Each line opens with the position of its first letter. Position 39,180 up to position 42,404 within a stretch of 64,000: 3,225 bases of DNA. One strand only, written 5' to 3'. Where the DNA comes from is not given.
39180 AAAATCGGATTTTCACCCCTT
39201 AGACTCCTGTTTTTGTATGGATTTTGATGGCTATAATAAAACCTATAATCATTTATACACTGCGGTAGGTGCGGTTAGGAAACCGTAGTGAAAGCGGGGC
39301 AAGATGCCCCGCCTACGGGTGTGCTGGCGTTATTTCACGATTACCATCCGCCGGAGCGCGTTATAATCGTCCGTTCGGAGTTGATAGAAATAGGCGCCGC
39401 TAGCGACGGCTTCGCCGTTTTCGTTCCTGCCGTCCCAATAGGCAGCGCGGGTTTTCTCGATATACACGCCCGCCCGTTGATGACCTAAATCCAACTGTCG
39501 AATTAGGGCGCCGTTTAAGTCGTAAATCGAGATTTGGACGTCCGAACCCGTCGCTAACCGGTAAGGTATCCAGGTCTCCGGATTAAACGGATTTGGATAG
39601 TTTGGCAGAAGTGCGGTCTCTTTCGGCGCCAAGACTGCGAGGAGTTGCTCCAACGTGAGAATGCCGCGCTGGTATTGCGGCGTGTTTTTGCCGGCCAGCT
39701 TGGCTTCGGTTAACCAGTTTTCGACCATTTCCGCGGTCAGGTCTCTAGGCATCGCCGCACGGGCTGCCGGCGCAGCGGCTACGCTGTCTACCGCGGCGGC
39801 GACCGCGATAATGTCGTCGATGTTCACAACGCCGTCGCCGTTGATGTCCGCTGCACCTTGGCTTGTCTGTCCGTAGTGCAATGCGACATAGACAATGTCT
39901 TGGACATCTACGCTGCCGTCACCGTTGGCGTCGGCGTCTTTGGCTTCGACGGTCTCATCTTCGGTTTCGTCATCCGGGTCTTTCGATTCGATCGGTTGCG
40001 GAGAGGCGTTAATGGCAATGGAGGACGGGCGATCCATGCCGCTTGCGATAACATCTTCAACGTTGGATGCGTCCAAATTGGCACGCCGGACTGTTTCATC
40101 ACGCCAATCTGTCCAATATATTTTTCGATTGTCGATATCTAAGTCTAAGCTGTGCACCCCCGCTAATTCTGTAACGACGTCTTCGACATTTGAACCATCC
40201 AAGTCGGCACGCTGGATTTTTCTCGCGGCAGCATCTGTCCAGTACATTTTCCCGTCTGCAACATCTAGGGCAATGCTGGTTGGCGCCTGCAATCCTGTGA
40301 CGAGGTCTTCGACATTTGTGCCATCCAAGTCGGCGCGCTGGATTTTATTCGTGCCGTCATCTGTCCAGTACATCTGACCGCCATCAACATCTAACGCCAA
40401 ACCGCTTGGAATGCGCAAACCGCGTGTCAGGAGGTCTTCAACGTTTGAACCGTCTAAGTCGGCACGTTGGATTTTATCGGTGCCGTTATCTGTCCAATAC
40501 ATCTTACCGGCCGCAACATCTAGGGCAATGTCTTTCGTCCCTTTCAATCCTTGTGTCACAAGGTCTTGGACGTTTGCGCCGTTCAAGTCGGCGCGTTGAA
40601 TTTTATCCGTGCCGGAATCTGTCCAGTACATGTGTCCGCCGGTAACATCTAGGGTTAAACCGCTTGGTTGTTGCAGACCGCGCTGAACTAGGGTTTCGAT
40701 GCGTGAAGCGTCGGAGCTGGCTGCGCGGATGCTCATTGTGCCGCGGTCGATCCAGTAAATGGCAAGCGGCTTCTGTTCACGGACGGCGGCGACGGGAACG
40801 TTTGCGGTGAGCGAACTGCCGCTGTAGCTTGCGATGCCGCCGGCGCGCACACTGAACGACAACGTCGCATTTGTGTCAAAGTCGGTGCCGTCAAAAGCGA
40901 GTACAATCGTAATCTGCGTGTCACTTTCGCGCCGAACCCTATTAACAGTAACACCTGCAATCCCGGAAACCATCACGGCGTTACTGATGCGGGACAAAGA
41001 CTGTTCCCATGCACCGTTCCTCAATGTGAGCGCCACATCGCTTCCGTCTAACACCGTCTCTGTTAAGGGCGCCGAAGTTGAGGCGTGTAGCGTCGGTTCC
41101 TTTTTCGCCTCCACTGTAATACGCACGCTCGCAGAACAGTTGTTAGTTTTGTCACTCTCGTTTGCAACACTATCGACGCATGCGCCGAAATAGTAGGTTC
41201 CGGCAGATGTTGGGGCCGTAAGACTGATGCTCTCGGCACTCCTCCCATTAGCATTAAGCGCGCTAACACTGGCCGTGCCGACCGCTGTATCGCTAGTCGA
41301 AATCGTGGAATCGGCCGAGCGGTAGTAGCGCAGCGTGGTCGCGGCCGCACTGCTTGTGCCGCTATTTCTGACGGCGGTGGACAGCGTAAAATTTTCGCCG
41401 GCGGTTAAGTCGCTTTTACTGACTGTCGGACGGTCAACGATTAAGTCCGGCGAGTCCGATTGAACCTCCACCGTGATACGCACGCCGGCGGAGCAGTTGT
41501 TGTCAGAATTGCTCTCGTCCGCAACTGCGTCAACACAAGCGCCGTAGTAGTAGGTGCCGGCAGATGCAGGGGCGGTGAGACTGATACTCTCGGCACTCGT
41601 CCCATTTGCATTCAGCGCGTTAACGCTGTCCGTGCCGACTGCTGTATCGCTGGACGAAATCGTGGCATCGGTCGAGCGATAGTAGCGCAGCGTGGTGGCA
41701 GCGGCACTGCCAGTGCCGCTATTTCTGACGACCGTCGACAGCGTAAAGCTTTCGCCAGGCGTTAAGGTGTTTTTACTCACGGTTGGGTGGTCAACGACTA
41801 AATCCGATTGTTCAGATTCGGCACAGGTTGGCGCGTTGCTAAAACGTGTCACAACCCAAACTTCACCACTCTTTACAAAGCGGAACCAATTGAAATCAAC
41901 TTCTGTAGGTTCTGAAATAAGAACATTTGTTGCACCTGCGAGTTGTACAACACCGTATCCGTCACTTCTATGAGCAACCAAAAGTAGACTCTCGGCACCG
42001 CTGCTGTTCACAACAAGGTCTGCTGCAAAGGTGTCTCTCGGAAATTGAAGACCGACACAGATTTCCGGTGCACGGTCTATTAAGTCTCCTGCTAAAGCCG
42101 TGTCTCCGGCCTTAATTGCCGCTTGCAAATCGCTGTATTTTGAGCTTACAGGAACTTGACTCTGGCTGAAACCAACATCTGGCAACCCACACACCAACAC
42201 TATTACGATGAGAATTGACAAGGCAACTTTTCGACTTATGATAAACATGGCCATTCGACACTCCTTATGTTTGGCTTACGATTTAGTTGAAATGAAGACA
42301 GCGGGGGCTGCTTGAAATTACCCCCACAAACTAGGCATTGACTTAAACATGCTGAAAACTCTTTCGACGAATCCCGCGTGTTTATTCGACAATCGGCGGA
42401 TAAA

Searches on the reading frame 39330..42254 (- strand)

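Call 24: search_protein_families(library=pfam, proteins=[window:39330-42254:-])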
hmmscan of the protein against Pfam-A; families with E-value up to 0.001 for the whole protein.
window:39330-42254:- (974 aa): 11 families
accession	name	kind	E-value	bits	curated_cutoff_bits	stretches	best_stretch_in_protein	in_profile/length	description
PF00058.23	Ldl_recept_b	-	1.5e-42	144.2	21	4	583-622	1-41/42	Low-density lipoprotein receptor repeat class B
PF07705.17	CARDB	-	2.2e-25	89.2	22.7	2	268-375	1-100/101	CARDB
PF24684.1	Vgb_lyase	-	7.3e-12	45.1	50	1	538-748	64-272/290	Virginiamycin B lyase family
PF08450.18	SGL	-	8.6e-12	45.6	26.3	0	593-646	115-166/246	SMP-30/Gluconolactonase/LRE-like region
PF13860.13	FlgD_ig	-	2.8e-09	37.3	27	1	904-958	23-72/79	FlgD Ig-like domain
PF16158.11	N_BRCA1_IG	-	2.4e-06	28.5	28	0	162-235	6-84/108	Ig-like domain from next to BRCA1 gene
PF13584.12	BatD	-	1.3e-05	26.2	24.1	0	277-380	2-91/92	BatD DUF11 like domain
PF18962.6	Por_Secre_tail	-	2.2e-05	25.1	27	1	886-972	2-75/75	Secretion system C-terminal sorting domain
PF06159.19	TRAPPC13_N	-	0.00057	20.5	25.3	0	207-289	35-118/159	Trafficking protein particle complex subunit 13, N-terminal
PF13585.12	CHU_C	-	0.00058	20.4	27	0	930-961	41-72/86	CHU_C Type IX secretion signal domain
PF01835.25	MG2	-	0.00095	19.9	32.8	0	164-239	11-80/96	MG2 domain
